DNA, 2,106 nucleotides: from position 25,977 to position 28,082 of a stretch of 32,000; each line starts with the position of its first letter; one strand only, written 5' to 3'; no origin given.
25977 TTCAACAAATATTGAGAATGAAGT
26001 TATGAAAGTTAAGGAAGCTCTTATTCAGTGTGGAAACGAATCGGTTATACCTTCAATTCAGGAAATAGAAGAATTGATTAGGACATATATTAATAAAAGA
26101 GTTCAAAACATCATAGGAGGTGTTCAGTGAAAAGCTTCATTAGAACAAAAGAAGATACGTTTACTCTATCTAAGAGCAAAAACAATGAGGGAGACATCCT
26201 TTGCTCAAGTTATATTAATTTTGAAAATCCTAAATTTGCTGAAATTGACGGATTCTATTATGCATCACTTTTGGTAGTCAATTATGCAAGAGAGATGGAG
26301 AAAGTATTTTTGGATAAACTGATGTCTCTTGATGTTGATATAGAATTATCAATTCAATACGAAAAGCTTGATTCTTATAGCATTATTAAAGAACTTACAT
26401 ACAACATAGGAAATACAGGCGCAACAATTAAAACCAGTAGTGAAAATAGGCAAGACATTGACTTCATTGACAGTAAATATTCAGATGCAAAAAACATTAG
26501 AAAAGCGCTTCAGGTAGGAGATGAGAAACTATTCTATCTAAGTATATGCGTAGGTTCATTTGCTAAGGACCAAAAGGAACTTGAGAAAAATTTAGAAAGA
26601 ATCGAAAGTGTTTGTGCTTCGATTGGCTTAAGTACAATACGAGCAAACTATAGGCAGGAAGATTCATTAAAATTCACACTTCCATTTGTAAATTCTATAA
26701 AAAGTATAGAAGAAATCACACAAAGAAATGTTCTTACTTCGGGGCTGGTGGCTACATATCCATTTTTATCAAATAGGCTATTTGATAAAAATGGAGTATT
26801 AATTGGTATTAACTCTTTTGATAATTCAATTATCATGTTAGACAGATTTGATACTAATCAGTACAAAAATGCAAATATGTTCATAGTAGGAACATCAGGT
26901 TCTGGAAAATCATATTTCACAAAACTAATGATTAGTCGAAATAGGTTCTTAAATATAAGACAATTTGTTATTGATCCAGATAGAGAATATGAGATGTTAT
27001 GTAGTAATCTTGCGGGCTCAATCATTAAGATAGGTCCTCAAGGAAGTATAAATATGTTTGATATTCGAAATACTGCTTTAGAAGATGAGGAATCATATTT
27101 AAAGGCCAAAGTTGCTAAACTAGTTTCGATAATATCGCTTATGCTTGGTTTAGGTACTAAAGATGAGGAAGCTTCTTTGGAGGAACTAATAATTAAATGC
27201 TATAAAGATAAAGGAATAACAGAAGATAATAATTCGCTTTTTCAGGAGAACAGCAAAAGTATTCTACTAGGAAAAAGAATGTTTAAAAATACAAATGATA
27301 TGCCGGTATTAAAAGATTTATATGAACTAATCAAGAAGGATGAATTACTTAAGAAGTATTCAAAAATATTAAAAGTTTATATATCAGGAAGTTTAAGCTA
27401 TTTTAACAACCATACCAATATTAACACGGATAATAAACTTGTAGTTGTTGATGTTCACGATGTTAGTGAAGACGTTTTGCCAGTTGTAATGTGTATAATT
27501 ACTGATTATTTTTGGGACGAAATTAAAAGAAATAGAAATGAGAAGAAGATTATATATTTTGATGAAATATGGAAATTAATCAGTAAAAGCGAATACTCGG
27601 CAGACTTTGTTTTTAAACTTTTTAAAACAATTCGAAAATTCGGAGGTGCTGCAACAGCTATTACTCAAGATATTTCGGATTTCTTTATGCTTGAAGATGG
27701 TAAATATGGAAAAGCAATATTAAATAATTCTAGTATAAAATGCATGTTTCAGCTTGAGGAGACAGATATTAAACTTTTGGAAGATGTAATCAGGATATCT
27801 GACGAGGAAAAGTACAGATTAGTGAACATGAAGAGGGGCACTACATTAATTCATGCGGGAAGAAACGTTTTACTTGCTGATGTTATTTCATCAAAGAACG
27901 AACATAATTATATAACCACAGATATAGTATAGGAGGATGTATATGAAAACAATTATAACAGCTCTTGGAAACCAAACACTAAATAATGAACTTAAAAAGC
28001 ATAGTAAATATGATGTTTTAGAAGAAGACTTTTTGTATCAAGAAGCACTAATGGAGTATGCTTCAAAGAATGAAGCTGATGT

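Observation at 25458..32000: Single-promoter locus combining a VirB4-type conjugation ATPase with a Tad-pilus motor (TadZ-like, CpaF/TadA-like, TadB-like)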

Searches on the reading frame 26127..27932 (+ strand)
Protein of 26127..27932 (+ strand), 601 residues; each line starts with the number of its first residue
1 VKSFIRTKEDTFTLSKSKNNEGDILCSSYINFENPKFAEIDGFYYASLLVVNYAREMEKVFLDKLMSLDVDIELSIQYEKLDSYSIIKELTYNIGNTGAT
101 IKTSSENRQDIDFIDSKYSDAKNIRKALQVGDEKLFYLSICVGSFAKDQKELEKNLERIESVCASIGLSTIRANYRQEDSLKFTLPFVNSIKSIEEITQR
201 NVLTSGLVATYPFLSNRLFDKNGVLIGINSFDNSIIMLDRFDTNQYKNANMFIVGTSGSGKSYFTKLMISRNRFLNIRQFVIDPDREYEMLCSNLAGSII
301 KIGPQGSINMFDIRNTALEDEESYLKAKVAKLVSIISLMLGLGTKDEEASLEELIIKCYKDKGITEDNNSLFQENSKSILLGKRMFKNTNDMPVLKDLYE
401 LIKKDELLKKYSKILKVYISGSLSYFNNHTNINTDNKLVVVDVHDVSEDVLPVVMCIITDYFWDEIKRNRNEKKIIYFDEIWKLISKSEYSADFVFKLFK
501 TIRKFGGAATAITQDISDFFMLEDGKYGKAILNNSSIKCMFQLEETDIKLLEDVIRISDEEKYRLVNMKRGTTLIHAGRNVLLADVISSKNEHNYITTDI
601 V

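Call 3: search_protein_families(library=pfam, proteins=[window:26127-27932:+], max_evalue=0.1)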
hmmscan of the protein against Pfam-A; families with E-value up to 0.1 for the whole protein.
window:26127-27932:+ (601 aa): 6 families
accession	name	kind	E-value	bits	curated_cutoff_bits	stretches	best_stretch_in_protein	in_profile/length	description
PF19044.6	P-loop_TraG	-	6.6e-25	88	25.8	1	242-573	23-350/413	TraG P-loop domain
PF12846.13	AAA_10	-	2.5e-11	43.7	27.5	1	244-575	17-339/362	AAA-like domain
PF01935.23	DUF87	-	3.1e-07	31.2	23.2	1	248-404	23-188/220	Helicase HerA, central domain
PF01580.24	FtsK_SpoIIIE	-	0.0052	16.7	24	1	241-269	31-60/221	FtsK/SpoIIIE family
PF10412.15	TrwB_AAD_bind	-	0.012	15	20.5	0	247-285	14-52/387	Type IV secretion-system coupling protein DNA-binding domain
PF14532.12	Sigma54_activ_2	-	0.041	14.6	25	0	237-271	10-44/138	Sigma-54 interaction domain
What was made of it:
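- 26127..27932 (+): ORF2: VirB4-type ATPase body with intact Walker A and Walker B motifs. Pfam P-loop_TraG and AAA_10 (call 3).
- Checked: ORF2 (26127-27932): Pfam P-loop_TraG 6.6e-25 and AAA_10 2.5e-11, both above gathering (call 3).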

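Call 7: find_encoding_contigs(protein=window:26127-27932:+, flank=10000, max_places=8)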
Protein window:26127-27932:+ (601 aa): no gene with exactly this product is on record in the collection.

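Call 8: find_homologous_proteins(query=window:26127-27932:+)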
Query window:26127-27932:+ (601 aa): 1056 proteins with E <= 0.001 among 8000 candidates; the best 120 are listed.
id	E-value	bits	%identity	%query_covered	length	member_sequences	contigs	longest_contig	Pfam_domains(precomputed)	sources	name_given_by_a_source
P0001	0.0e+0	1304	100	100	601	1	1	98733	PF19044.7,PF01935.24,PF12846.14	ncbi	-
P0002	1.0e-260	885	65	100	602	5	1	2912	PF19044.7,PF01935.24,PF12846.14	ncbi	-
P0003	2.0e-260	884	65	100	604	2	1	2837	PF19044.7,PF01935.24,PF12846.14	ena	-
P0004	1.3e-259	881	65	100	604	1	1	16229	PF19044.7,PF01935.24,PF12846.14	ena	-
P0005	5.3e-259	879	65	100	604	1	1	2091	PF19044.7,PF01935.24,PF12846.14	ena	-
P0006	6.9e-255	865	64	100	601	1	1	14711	PF19044.7,PF01935.24,PF12846.14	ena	-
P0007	2.8e-252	857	62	99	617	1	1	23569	PF19044.7,PF01935.24,PF12846.14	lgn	-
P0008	7.4e-248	842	64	100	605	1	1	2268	PF19044.7,PF01935.24,PF12846.14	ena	-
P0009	2.4e-246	837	62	97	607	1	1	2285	PF19044.7,PF01935.24,PF12846.14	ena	-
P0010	3.6e-244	830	61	100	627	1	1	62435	PF19044.7,PF01935.24,PF12846.14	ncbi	-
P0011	3.8e-244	830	63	96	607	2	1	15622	PF19044.7,PF01935.24,PF12846.14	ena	-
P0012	2.1e-243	827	64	96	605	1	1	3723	PF19044.7,PF01935.24,PF12846.14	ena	-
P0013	1.8e-241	821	62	96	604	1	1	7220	PF19044.7,PF01935.24,PF12846.14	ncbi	-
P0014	4.3e-241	820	63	96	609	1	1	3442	PF19044.7,PF01935.24,PF12846.14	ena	-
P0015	8.4e-241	819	61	97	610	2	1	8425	PF19044.7,PF01935.24,PF12846.14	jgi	-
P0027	1.0e-235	802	60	99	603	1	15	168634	PF19044.7,PF01935.24,PF12846.14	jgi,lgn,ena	-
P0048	4.1e-200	684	51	99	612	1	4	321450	PF19044.7,PF01935.24,PF12846.14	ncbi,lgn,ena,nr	ncbi:MAG: ATP-binding protein [Clostridia bacterium]|nr:ATP-binding protein [Clostridia bacterium]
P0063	1.5e-190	653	51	96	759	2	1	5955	PF19044.7,PF01935.24,PF12846.14,PF26593.2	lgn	-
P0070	1.3e-188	647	51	96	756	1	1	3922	PF19044.7,PF01935.24,PF12846.14,PF26593.2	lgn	-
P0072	2.8e-188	645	51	96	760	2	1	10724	PF19044.7,PF01935.24,PF12846.14,PF26593.2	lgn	-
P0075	4.7e-187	641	50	96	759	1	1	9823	PF19044.7,PF01935.24,PF12846.14,PF26593.2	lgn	-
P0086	9.6e-180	617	50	94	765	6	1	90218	PF19044.7,PF01935.24,PF12846.14,PF26593.2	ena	-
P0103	1.4e-169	584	46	98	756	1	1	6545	PF19044.7,PF01935.24,PF12846.14,PF26593.2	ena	-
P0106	3.1e-169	583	49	96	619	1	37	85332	PF19044.7,PF12846.14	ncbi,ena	-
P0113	2.7e-168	579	46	98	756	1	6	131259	PF19044.7,PF01935.24,PF12846.14,PF26593.2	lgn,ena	-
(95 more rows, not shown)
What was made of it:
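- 26127..27932 (+): More than 1000 homologues were found (call 8).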

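Call 9: find_encoding_contigs(protein=P0001, flank=10000, max_places=4)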
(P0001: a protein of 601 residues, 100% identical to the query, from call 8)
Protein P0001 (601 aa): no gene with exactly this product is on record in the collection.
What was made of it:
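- Tried and rejected: Look-ups of the window's own VirB4 failed, so the 98.7-kb source contig could not be retrieved (calls 7, 9).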

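Call 10: find_encoding_contigs(protein=P0010, flank=10000, max_places=3)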
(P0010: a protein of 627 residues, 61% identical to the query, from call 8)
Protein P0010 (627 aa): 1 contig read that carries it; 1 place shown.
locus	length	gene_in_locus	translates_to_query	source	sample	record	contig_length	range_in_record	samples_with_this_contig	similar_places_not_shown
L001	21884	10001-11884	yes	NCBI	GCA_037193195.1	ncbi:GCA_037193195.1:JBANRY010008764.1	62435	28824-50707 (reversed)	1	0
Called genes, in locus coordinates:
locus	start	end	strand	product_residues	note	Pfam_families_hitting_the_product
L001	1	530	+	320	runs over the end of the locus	PF01207:Dus, PF01180:DHO_dh (weak)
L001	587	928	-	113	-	PF02452:PemK_toxin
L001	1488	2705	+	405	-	-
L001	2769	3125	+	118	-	PF14209:DUF4321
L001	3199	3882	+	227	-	PF20582:UPF0758_N, PF04002:RadC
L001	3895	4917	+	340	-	PF06723:MreB_Mbl, PF00022:Actin (weak), PF00012:HSP70, PF14450:FtsA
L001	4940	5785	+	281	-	PF04085:MreC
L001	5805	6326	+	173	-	PF04093:MreD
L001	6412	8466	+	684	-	PF03717:PBP_dimer, PF00905:Transpeptidase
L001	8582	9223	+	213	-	PF03775:MinC_C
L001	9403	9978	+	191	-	PF26593:TraC-like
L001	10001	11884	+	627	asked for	PF19044:P-loop_TraG, PF01935:DUF87, PF12846:AAA_10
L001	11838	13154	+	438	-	PF25199:nSTAND_NTPase5 (faint), PF01656:CbiA, PF13614:AAA_31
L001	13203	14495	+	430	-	PF00437:T2SSE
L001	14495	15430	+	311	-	PF00482:T2SSF (weak)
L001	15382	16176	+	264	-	-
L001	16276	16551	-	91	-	-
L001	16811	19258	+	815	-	PF00521:DNA_topoisoIV, PF03989:DNA_gyraseA_C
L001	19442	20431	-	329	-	PF01695:IstB_IS21, PF00308:Bac_DnaA (weak)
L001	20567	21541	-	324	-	PF07261:DnaB_2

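Call 11: find_encoding_contigs(protein=P0027, flank=10000, max_places=3)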
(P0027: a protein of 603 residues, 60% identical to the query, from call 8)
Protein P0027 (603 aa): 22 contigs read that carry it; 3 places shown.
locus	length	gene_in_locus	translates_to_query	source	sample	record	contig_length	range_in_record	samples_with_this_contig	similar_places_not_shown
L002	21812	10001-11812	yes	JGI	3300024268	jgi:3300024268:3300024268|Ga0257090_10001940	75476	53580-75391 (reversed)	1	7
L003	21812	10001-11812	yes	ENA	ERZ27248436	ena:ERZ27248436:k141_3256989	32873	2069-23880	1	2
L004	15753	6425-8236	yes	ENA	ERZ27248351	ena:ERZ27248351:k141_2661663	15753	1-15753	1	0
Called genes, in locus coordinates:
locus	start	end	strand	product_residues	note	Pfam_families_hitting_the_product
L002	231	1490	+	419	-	-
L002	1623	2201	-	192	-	-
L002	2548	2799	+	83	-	PF14209:DUF4321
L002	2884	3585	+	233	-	PF20582:UPF0758_N, PF04002:RadC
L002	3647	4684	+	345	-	PF06723:MreB_Mbl, PF00022:Actin, PF00012:HSP70, PF14450:FtsA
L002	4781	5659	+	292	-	PF04085:MreC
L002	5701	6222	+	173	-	PF04093:MreD (weak)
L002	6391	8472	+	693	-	PF03717:PBP_dimer, PF00905:Transpeptidase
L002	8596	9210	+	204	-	PF03775:MinC_C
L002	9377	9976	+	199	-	PF26593:TraC-like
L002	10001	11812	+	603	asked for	PF01935:DUF87, PF12846:AAA_10, PF19044:P-loop_TraG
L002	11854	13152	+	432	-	PF00448:SRP54 (faint), PF01656:CbiA (weak), PF13614:AAA_31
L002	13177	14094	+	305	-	PF00437:T2SSE, PF00931:NB-ARC (faint), PF01443:Viral_helicase1 (faint)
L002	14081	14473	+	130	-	-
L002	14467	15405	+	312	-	PF00482:T2SSF (weak)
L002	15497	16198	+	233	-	-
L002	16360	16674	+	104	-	-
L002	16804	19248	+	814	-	PF00521:DNA_topoisoIV, PF03989:DNA_gyraseA_C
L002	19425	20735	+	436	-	PF13304:AAA_21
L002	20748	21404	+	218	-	PF13707:RloB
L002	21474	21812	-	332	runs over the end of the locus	PF01695:IstB_IS21, PF00308:Bac_DnaA (weak), PF20720:nSTAND3 (weak)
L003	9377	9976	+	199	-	PF26593:TraC-like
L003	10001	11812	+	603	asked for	PF01935:DUF87, PF12846:AAA_10, PF19044:P-loop_TraG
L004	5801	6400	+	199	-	PF26593:TraC-like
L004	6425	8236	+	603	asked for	PF01935:DUF87, PF12846:AAA_10, PF19044:P-loop_TraG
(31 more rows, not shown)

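Call 12: search_protein_families(library=ncbifam, proteins=[window:26127-27932:+, L001:15382-16176:+, L002:15497-16198:+], max_evalue=0.01)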
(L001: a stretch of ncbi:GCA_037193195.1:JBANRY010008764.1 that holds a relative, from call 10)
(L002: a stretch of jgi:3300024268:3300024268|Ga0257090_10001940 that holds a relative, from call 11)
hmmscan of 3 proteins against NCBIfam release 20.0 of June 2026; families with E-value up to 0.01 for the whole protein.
window:26127-27932:+ (601 aa): 7 families
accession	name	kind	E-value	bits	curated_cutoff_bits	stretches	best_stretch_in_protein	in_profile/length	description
NF045971.1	conju_CD1110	equivalog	1e-90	305.1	325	1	13-581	179-731/752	VirB4-like conjugal transfer ATPase, CD1110 family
NF045975.1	VirB4_plasma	equivalog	3e-69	233.7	590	1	7-580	277-876/894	Mbov_0397 family ICE element conjugal transfer ATPase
TIGR02746.1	TraC-F-type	equivalog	1.7e-45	155.2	567.05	1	108-554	289-720/800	type IV secretion system protein TraC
NF010278.0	PRK13721.1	subfamily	3.9e-23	81.3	1177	1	116-545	343-763/874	type IV secretion system protein TraC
TIGR03783.1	Bac_Flav_CT_G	subfamily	6.3e-17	60.7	261.55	1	247-562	437-754/829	TraG family conjugative transposon ATPase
TIGR03744.1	traC_PFL_4706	equivalog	4.2e-06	24.9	520.6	1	119-292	343-519/892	conjugative transfer ATPase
NF010153.0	PRK13631.1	equivalog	2.4e-05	23.5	463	1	232-294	36-103/320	cobalt transporter ATP-binding subunit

L001:15382-16176:+ (264 aa): 1 family
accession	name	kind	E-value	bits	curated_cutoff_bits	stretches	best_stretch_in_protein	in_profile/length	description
NF005980.0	PRK08073.1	equivalog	0.0035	16.7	291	1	178-255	170-247/287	flagellar hook-associated protein 3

L002:15497-16198:+ (233 aa): 0 families
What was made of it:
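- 26127..27932 (+): NCBIfam CD1110 family, 305 bits (call 12).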

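Call 13: search_protein_families(library=padloc, proteins=[window:26127-27932:+, L001:15382-16176:+, L002:15497-16198:+], max_evalue=0.01)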
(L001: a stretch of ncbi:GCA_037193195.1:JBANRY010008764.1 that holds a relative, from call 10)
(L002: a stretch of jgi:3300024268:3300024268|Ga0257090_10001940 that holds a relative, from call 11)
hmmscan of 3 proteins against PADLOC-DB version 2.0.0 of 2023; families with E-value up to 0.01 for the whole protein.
window:26127-27932:+ (601 aa): 7 families
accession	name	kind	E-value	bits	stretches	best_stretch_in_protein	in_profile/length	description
PDLC04140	mad8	-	9e-21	72.7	1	246-586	25-297/314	mads_8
PDLC02684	DndH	-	2.8e-13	46.3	1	217-563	1336-1683/1715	DndH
PDLC02685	DndH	-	2.8e-10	36.6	1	220-556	1306-1639/1678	DndH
PDLC04105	HerA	-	3.2e-08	30.6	1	205-304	125-222/576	-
PDLC04102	HerA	-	0.00014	18.3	1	399-488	428-520/654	-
PDLC04107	HerA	-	0.00085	16.4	1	213-301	136-223/306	-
PDLC04100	HerA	-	0.0051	13.5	0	244-302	159-217/580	-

L001:15382-16176:+ (264 aa): 2 families
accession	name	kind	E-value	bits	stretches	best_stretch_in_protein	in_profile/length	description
PDLC00637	ZorA2|ZorA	-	0.0012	15.7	0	45-115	325-390/420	MotA/ExbB/TolQ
PDLC02973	WGR_XIII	-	0.0048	13.4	1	13-127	161-274/973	-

L002:15497-16198:+ (233 aa): 0 families

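Call 14: find_encoding_contigs(protein=P0048, flank=10000, max_places=2)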
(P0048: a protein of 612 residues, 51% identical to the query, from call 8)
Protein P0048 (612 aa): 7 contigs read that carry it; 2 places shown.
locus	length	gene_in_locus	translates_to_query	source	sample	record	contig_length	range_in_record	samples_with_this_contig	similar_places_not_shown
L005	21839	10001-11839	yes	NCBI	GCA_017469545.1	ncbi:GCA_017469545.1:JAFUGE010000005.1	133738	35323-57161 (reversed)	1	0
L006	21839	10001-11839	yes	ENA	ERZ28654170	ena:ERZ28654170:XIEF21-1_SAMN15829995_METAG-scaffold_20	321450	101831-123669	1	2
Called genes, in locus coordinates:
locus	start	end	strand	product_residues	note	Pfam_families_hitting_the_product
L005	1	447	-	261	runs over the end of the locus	PF00753:Lactamase_B, PF23023:Anti-Pycsar_Apyc1, PF16661:Lactamase_B_6 (weak), PF12706:Lactamase_B_2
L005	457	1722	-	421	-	PF00275:EPSP_synthase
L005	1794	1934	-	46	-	-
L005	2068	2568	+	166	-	-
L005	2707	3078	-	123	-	-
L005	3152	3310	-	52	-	-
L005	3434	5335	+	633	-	PF00133:tRNA-synt_1, PF01406:tRNA-synt_1e, PF09334:tRNA-synt_1g, PF00133:tRNA-synt_1, PF19303:Anticodon_3, PF08264:Anticodon_1 (weak), PF01588:tRNA_bind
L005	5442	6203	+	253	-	PF01026:TatD_DNase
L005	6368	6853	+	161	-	-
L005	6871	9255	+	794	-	-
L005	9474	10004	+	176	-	PF26593:TraC-like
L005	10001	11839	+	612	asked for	PF01935:DUF87, PF12846:AAA_10 (weak), PF19044:P-loop_TraG, PF12846:AAA_10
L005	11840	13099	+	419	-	PF00448:SRP54 (faint), PF00005:ABC_tran (faint), PF01656:CbiA, PF10609:ParA (weak), PF13614:AAA_31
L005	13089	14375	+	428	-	PF00437:T2SSE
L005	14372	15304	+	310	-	-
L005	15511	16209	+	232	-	-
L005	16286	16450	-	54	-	-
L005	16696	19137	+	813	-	PF00521:DNA_topoisoIV, PF03989:DNA_gyraseA_C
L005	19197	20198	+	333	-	PF07804:HipA_C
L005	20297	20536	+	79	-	-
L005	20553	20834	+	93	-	-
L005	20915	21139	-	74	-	PF12844:HTH_19 (weak), PF01381:HTH_3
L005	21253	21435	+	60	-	-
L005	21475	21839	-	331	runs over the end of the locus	PF20720:nSTAND3 (faint), PF01695:IstB_IS21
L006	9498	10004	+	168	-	PF26593:TraC-like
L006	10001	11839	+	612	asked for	PF01935:DUF87, PF12846:AAA_10 (weak), PF19044:P-loop_TraG, PF12846:AAA_10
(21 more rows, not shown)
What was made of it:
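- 25570..26130 (+): ORF1: a free-standing VirB4/TraC N-terminal domain (TrsD/TraD-like). The maximal ORF starts at 25501. The likely start is TTG 25570 or ATG 25588. Pfam PF26593 TraC-like in homologues (calls 10, 11, 14).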

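Call 15: find_encoding_contigs(protein=P0113, flank=10000, max_places=2)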
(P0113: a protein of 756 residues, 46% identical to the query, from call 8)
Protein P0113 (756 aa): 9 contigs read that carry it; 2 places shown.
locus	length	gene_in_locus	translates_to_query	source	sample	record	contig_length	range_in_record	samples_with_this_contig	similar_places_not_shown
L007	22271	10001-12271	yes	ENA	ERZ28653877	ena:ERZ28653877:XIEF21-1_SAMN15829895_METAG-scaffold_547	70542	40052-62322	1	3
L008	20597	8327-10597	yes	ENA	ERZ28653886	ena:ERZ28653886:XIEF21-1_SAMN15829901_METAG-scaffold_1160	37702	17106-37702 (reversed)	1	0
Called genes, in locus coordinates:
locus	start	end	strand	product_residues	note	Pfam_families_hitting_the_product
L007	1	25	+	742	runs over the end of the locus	PF00580:UvrD-helicase, PF13245:AAA_19, PF13604:AAA_30 (faint), PF01443:Viral_helicase1 (faint), PF13361:UvrD_C, PF13538:UvrD_C_2, PF21196:PcrA_UvrD_tudor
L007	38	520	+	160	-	-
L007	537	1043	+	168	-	-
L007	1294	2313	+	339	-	PF01551:Peptidase_M23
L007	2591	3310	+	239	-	PF00072:Response_reg, PF00486:Trans_reg_C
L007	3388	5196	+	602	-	PF00512:HisKA, PF02518:HATPase_c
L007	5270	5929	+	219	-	PF10502:Peptidase_S26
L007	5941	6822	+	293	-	PF13177:DNA_pol3_delta2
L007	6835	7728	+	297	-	PF04468:PSP1, PF28472:PSP1_3rd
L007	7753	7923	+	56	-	PF13237:Fer4_10, PF14697:Fer4_21, PF12838:Fer4_7, PF13187:Fer4_9, PF12797:Fer4_2, PF12837:Fer4_6, PF13237:Fer4_10 (weak), PF00037:Fer4, +3 more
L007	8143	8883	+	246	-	PF05175:MTS, PF02475:TRM5-TYW2_MTfase, PF13847:Methyltransf_31, PF13649:Methyltransf_25 (weak)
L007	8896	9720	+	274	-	PF00590:TP_methylase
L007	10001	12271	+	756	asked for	PF26593:TraC-like (weak), PF01935:DUF87 (weak), PF19044:P-loop_TraG, PF12846:AAA_10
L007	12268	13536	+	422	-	PF00448:SRP54 (faint), PF01656:CbiA, PF13614:AAA_31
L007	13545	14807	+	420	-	PF00437:T2SSE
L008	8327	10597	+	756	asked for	PF26593:TraC-like (weak), PF01935:DUF87 (weak), PF19044:P-loop_TraG, PF12846:AAA_10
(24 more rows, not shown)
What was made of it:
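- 25570..26130 (+): Fused to ORF2 in 756-aa homologues (calls 8, 15).
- Checked: Its homologues carry Pfam PF26593 TraC-like, and in some species it is fused to ORF2 as a 756-aa protein (calls 8, 10, 15).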

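Call 16: find_encoding_contigs(protein=P0106, flank=10000, max_places=2)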
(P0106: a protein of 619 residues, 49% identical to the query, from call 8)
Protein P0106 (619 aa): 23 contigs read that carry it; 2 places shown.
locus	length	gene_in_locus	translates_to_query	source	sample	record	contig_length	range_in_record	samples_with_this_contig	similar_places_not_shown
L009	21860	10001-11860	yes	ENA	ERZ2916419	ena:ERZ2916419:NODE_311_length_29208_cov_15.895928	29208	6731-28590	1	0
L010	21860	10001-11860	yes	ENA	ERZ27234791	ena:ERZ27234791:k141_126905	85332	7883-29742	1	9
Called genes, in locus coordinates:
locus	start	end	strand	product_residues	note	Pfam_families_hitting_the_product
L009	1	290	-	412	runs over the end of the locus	PF10396:TrmE_N, PF00350:Dynamin_N (faint), PF12631:MnmE_helical, PF03193:RsgA_GTPase (faint), PF00071:Ras (faint), PF01926:MMR_HSR1, PF02421:FeoB_N, PF04548:AIG1 (weak)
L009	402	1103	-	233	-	PF14804:Jag_N, PF13083:KH_KhpA-B, PF01424:R3H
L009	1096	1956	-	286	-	PF02096:60KD_IMP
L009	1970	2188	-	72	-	PF01809:YidD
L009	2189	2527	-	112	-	PF00825:Ribonuclease_P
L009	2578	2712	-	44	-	PF00468:Ribosomal_L34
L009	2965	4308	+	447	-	PF01637:ATPase_2 (faint), PF11638:DnaA_N, PF01695:IstB_IS21, PF00308:Bac_DnaA, PF00004:AAA, PF13173:AAA_14 (weak), PF08299:Bac_DnaA_C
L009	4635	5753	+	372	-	PF00712:DNA_pol3_beta, PF02767:DNA_pol3_beta_2, PF02768:DNA_pol3_beta_3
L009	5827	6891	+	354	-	PF02463:SMC_N, PF13175:AAA_15, PF13476:AAA_23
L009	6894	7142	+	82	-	PF04025:RemA-like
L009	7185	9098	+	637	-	PF02518:HATPase_c, PF00204:DNA_gyraseB, PF01751:Toprim, PF00986:DNA_gyraseB_C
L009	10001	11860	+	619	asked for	PF12846:AAA_10 (weak), PF19044:P-loop_TraG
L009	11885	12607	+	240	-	-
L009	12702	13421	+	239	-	-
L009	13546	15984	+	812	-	PF00521:DNA_topoisoIV, PF03989:DNA_gyraseA_C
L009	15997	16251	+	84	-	-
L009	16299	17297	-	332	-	PF01695:IstB_IS21, PF00308:Bac_DnaA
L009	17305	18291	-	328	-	PF07261:DnaB_2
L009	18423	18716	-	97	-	-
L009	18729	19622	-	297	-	-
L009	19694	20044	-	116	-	-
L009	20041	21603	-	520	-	PF10412:TrwB_AAD_bind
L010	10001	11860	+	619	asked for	PF12846:AAA_10 (weak), PF19044:P-loop_TraG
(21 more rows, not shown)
